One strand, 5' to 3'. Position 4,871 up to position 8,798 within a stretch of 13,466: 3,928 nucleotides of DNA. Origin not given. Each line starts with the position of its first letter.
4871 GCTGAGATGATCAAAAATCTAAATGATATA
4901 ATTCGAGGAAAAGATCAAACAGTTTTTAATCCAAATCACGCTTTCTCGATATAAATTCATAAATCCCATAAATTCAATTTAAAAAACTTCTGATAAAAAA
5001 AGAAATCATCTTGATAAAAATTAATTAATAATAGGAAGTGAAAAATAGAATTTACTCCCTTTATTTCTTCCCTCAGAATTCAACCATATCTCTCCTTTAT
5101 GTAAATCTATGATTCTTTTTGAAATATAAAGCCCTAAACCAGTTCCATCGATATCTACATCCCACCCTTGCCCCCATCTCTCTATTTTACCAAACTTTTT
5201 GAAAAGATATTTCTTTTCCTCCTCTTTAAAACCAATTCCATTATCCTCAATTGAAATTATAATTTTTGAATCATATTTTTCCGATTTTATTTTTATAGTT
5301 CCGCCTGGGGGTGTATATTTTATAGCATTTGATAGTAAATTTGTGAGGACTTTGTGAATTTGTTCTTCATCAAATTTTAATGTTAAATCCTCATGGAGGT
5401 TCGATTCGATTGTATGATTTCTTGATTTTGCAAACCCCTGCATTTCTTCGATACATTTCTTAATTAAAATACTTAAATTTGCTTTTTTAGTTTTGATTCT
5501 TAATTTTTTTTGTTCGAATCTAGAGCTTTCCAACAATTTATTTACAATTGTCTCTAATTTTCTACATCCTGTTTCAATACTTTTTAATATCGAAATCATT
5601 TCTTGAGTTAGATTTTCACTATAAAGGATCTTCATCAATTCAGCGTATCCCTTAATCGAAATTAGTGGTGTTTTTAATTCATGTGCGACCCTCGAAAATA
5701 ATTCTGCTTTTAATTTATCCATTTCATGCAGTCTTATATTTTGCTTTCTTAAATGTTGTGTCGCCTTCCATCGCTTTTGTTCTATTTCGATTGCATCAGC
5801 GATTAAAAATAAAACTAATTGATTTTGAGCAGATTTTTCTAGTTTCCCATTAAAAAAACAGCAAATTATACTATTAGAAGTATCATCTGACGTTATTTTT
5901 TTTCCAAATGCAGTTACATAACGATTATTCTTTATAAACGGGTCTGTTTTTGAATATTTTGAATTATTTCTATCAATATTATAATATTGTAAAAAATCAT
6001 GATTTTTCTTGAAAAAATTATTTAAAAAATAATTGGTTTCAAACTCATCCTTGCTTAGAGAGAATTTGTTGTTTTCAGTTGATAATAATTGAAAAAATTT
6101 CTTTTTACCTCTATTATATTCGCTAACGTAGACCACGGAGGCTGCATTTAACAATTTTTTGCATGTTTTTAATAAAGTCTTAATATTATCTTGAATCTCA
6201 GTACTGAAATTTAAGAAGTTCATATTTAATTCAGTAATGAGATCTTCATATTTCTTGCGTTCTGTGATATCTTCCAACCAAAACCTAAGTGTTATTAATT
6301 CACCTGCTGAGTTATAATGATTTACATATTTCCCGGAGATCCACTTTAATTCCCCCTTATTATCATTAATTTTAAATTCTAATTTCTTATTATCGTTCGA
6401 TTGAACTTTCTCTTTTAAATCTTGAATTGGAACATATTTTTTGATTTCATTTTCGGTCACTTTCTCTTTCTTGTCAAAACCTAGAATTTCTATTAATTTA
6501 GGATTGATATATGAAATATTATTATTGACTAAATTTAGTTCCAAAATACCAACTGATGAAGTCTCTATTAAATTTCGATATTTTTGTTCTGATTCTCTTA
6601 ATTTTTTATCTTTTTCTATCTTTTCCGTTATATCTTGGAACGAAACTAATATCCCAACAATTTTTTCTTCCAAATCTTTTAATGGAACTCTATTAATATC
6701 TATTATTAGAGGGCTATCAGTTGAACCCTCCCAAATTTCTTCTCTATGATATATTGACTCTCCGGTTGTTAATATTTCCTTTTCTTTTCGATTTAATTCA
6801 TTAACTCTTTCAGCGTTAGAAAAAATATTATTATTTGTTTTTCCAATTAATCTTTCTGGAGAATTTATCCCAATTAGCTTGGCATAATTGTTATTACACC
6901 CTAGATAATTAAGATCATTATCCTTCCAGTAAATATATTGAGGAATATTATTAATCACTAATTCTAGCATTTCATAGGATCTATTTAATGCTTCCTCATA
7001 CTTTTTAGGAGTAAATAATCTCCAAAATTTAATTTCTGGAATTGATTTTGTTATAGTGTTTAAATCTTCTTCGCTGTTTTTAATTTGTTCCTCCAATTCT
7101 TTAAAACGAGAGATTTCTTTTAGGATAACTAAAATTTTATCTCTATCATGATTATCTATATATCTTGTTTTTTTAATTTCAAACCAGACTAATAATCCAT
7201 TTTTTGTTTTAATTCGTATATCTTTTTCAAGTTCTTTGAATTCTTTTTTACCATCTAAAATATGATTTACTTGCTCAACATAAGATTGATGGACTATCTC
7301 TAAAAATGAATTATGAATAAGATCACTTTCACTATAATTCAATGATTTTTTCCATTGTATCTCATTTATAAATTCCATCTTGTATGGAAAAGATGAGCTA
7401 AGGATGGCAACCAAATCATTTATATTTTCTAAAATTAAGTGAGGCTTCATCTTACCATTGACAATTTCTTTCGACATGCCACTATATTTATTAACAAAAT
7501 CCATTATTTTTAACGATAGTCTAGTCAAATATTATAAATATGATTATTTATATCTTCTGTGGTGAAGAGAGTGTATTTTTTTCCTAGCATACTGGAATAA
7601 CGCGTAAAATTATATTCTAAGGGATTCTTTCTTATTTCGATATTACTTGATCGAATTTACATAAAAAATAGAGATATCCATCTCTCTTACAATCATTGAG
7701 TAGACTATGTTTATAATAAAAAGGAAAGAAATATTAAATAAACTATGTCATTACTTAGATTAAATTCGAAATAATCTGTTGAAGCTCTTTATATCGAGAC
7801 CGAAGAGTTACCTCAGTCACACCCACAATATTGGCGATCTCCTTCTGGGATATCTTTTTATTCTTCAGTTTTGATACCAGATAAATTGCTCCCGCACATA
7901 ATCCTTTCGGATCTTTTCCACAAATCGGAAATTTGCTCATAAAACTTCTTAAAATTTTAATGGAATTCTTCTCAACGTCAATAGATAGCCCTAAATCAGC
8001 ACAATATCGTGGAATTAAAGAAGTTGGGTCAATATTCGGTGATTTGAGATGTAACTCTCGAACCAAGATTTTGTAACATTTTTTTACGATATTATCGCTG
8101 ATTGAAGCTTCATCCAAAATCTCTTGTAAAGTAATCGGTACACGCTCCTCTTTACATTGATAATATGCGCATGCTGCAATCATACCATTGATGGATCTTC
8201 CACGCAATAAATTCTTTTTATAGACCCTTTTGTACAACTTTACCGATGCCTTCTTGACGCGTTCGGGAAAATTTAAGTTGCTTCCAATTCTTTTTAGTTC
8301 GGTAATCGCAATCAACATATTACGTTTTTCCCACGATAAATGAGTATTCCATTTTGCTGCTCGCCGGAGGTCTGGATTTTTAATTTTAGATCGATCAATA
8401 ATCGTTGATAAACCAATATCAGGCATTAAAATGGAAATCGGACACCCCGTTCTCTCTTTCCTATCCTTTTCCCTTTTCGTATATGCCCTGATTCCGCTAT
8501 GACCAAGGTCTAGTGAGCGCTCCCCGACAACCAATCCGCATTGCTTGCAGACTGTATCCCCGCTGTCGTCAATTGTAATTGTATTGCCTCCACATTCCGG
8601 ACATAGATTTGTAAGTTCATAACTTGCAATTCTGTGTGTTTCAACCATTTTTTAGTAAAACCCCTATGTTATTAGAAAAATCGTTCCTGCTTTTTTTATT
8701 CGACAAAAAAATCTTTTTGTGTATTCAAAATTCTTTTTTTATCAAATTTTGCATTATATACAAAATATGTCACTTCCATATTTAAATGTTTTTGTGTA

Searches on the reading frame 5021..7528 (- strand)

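Call 6: search_protein_families(library=pfam, proteins=[window:5021-7528:-], max_evalue=0.01)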
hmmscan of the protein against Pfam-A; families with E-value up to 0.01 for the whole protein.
window:5021-7528:- (835 aa): 8 families
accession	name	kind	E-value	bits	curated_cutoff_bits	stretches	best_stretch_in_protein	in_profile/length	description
PF02518.31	HATPase_c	-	3.7e-25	89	26.4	1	720-833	2-109/111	Histidine kinase-, DNA gyrase B-, and HSP90-like ATPase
PF00989.32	PAS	-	1.2e-18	67.5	22.6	2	186-300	1-113/113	PAS fold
PF13426.13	PAS_9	-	6.2e-15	55.8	27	2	204-302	9-103/103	PAS domain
PF08448.16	PAS_4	-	1.5e-12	48.1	23.1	1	193-303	2-108/110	PAS fold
PF00512.31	HisKA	-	3.5e-11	43.4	26.9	1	607-673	2-65/66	His Kinase A (phospho-acceptor) domain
PF08447.18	PAS_3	-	3.6e-09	37.2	25.6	1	58-119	7-71/89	PAS fold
PF13188.13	PAS_8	-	1.3e-07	31.7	21.8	1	315-362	1-43/65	PAS domain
PF12860.13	PAS_7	-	0.00068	20.2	27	1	192-307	1-114/115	PAS fold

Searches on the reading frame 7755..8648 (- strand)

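Call 6: search_protein_families(library=pfam, proteins=[window:7755-8648:-], max_evalue=0.01)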
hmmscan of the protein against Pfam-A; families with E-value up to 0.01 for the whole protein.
window:7755-8648:- (297 aa): 5 families
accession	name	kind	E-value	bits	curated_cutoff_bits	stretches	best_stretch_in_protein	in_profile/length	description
PF00382.24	TFIIB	-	3.3e-38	130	23.6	2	114-197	8-91/92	Transcription factor TFIIB repeat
PF08271.17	Zn_Ribbon_TF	-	2.2e-10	40.4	29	1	16-49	3-37/43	TFIIB zinc-binding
PF08279.18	HTH_11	-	0.0027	18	25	0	258-291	6-41/55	HTH domain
PF01857.25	RB_B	-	0.0052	17.1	26.9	0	111-192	10-93/144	Retinoblastoma-associated protein B domain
PF13412.12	HTH_24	-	0.0079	16.2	21.9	0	262-291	14-43/48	Winged helix-turn-helix DNA-binding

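Call 9: search_protein_families(library=ncbifam, proteins=[window:7755-8648:-], max_evalue=0.01)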
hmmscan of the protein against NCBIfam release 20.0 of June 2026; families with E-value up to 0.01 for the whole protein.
window:7755-8648:- (297 aa): 3 families
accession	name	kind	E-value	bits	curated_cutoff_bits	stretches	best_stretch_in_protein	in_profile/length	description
NF001658.0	PRK00423.1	subfamily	7.1e-74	248.7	384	1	9-292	9-305/312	transcription initiation factor IIB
NF047912.1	ECs_2282_CxxC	subfamily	0.0017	18.2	37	1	15-41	4-37/60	ECs_2282 family putative zinc-binding protein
TIGR03879.1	near_KaiC_dom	domain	0.0049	17.3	65.1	0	254-287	24-57/91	probable regulatory domain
